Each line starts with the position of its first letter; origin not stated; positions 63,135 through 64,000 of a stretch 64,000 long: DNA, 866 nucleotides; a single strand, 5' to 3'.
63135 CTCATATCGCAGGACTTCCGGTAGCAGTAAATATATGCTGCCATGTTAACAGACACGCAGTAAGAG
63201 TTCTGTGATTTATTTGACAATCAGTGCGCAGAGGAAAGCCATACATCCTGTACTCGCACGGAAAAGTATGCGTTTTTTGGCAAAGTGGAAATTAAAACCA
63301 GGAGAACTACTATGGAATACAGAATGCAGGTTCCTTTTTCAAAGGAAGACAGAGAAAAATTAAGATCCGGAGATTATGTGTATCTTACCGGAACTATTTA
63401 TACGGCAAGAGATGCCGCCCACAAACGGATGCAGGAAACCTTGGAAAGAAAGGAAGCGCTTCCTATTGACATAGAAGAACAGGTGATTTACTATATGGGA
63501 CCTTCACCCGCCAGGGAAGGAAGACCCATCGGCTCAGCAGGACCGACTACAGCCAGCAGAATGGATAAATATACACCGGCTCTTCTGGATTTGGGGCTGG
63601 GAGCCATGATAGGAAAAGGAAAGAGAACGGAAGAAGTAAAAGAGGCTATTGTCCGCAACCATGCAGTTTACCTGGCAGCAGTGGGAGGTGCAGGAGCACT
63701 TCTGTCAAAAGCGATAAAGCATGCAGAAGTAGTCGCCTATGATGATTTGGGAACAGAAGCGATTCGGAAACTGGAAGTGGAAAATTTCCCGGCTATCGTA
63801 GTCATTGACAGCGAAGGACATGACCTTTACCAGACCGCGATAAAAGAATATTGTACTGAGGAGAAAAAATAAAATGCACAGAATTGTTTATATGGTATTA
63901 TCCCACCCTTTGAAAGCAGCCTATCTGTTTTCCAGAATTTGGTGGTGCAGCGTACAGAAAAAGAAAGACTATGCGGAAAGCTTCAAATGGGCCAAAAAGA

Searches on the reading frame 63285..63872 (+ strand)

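Call 11: search_protein_families(library=pfam, proteins=[window:63285-63872:+])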
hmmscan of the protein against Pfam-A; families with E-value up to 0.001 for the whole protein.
window:63285-63872:+ (195 aa): 1 family
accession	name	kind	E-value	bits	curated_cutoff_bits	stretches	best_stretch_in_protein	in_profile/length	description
PF05683.17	Fumerase_C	-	6.1e-62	209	22.2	1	12-184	29-204/205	Fumarase C-terminus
